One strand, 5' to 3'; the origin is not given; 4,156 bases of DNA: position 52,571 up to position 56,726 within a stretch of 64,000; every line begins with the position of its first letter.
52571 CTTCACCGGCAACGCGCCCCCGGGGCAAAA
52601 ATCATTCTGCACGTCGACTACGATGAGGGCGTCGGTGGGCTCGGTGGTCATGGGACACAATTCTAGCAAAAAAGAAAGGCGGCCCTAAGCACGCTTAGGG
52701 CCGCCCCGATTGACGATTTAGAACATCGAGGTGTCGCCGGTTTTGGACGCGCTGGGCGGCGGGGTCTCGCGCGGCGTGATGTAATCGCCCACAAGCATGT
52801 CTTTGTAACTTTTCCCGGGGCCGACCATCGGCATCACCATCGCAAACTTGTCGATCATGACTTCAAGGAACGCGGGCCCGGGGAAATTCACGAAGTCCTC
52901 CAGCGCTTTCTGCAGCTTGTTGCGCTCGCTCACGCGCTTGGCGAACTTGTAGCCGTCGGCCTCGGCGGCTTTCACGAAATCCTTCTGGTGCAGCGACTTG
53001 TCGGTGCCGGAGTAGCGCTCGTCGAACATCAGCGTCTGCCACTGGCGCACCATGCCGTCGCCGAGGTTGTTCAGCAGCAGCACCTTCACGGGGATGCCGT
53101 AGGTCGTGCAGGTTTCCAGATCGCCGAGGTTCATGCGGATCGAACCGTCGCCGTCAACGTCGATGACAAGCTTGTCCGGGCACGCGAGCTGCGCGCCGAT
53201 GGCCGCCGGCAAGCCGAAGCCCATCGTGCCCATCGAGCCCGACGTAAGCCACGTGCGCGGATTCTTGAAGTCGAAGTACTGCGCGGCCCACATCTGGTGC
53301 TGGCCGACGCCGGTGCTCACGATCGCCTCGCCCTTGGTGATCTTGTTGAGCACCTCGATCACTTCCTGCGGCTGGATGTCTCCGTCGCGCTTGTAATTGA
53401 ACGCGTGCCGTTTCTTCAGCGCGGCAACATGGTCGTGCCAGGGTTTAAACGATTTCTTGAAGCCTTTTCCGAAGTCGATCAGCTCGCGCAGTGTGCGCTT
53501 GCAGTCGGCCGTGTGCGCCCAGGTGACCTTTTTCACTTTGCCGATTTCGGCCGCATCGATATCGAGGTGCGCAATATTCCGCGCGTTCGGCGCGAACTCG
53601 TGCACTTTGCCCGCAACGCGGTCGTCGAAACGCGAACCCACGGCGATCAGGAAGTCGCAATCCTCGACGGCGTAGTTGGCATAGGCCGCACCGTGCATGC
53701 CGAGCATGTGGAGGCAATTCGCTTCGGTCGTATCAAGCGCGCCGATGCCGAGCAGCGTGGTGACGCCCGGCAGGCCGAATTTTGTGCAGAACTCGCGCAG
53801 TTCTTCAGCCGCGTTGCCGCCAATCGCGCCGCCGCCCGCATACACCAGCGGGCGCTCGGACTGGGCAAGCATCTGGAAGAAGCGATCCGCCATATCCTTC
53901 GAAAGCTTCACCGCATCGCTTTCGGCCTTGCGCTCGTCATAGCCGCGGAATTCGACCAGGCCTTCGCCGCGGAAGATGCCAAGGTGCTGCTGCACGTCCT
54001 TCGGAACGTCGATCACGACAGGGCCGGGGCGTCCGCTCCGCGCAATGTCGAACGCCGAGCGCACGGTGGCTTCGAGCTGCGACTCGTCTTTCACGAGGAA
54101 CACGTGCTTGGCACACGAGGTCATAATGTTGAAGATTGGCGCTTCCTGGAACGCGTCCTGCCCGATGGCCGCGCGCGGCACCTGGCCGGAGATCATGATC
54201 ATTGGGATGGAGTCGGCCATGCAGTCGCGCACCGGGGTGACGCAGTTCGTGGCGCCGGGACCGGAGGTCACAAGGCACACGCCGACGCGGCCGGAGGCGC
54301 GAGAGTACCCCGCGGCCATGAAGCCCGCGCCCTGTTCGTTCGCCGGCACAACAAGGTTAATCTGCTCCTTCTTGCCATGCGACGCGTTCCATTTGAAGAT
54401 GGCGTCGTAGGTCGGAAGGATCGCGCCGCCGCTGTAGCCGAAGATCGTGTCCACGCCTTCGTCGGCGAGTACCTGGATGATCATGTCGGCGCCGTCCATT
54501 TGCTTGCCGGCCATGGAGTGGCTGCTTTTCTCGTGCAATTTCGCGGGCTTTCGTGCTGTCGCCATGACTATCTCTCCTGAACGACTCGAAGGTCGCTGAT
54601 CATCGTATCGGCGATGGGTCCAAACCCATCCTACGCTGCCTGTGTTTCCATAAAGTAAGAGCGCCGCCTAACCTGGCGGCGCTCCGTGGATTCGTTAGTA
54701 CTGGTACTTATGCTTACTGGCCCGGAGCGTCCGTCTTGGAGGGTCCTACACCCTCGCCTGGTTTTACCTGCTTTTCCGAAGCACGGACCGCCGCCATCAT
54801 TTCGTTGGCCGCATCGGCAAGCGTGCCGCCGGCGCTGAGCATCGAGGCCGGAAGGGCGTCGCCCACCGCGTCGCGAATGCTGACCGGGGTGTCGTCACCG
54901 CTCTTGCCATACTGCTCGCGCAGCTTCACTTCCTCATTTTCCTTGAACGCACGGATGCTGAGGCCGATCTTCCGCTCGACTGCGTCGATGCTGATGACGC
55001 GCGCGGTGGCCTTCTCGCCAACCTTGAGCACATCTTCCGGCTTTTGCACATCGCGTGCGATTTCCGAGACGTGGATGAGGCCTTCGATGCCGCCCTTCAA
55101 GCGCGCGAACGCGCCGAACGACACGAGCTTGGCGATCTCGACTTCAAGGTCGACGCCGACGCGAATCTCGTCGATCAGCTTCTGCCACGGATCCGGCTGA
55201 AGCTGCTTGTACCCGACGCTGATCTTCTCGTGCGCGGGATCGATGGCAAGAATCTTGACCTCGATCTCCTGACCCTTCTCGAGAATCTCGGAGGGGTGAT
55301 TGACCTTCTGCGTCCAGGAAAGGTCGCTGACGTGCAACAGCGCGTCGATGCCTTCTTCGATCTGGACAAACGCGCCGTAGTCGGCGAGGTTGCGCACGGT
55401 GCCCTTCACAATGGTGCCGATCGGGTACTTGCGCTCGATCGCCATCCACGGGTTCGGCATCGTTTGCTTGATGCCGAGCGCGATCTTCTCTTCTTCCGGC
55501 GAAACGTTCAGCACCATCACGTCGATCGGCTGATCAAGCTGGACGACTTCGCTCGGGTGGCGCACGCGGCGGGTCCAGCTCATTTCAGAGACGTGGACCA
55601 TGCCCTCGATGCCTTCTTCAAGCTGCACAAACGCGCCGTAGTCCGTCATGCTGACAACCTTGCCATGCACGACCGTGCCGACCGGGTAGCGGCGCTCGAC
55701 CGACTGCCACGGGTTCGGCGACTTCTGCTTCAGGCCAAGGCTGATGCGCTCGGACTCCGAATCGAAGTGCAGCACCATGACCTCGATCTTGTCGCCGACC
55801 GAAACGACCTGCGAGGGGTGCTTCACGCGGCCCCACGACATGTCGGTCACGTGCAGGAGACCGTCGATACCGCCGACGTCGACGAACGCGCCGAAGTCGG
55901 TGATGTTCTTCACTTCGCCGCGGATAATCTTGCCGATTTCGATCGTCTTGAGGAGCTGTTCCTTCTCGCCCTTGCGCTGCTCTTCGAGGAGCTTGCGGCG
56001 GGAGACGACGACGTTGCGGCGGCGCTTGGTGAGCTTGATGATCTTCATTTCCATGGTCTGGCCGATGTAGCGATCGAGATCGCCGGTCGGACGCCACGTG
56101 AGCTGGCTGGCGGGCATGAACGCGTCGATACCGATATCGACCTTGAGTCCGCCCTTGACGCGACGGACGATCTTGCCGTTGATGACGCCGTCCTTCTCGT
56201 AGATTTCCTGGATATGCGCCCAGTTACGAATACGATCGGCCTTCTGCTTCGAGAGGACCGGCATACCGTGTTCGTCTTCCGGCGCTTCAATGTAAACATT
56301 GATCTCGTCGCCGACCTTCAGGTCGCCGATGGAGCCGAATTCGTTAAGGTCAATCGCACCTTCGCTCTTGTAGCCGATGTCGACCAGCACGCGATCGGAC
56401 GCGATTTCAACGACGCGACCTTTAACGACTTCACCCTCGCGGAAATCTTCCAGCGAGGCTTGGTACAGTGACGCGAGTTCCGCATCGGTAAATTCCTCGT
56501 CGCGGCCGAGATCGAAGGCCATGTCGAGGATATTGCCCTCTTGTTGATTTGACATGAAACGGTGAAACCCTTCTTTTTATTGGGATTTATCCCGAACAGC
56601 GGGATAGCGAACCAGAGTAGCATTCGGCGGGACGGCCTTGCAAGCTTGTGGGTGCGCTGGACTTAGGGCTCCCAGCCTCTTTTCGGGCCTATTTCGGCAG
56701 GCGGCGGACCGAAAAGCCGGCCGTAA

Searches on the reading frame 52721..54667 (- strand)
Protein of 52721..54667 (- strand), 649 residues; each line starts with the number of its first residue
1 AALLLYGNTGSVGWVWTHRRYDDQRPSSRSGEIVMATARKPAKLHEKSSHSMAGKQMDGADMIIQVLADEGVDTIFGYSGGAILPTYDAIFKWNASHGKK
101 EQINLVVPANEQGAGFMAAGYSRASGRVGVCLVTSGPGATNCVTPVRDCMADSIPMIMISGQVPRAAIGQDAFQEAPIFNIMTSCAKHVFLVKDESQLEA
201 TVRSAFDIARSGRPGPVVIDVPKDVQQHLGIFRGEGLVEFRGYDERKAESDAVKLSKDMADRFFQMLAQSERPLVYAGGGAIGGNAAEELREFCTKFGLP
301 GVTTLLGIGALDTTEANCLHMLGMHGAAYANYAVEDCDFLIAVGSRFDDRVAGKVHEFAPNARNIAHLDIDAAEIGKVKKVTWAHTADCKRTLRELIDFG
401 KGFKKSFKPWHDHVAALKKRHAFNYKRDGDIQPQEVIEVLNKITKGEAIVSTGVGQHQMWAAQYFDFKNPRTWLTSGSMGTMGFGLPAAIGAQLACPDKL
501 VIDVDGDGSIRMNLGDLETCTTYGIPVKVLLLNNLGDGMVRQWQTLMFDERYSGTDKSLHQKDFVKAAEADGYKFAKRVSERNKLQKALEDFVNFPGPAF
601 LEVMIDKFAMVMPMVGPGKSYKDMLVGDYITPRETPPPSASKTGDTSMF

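Call 57: search_protein_families(library=pfam, proteins=[window:52721-54667:-], max_evalue=0.00001)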
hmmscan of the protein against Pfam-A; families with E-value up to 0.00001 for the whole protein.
window:52721-54667:- (649 aa): 3 families
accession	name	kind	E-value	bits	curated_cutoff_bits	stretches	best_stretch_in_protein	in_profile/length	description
PF02775.26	TPP_enzyme_C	-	1.6e-51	174.5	21.9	1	453-603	1-151/151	Thiamine pyrophosphate enzyme, C-terminal TPP binding domain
PF00205.28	TPP_enzyme_M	-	5.8e-40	136.6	30.4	1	262-396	3-137/137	Thiamine pyrophosphate enzyme, central domain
PF02776.23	TPP_enzyme_N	-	6.2e-37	126.4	26.8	1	57-175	1-113/119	Thiamine pyrophosphate enzyme, N-terminal TPP binding domain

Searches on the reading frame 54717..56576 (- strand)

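Call 57: search_protein_families(library=pfam, proteins=[window:54717-56576:-], max_evalue=0.00001)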
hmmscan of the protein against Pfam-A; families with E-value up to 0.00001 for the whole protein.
window:54717-56576:- (620 aa): 5 families
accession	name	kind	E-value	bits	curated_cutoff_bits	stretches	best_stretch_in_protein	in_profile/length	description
PF00575.29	S1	-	2.3e-90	297.4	22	6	298-370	3-74/74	S1 RNA binding domain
PF23459.1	S1_RRP5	-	1.1e-20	74.4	27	0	300-365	4-68/72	RRP5 S1 domain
PF21710.3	Spt6_S1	-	3.6e-13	50.1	27.5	0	299-362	16-79/91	Spt6, S1/OB domain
PF13509.12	S1_2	-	7.6e-10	39.2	21.8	0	214-268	1-48/61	S1 domain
PF17092.11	PCB_OB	-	3.1e-07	31.6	27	0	296-344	28-76/111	Penicillin-binding protein OB-like domain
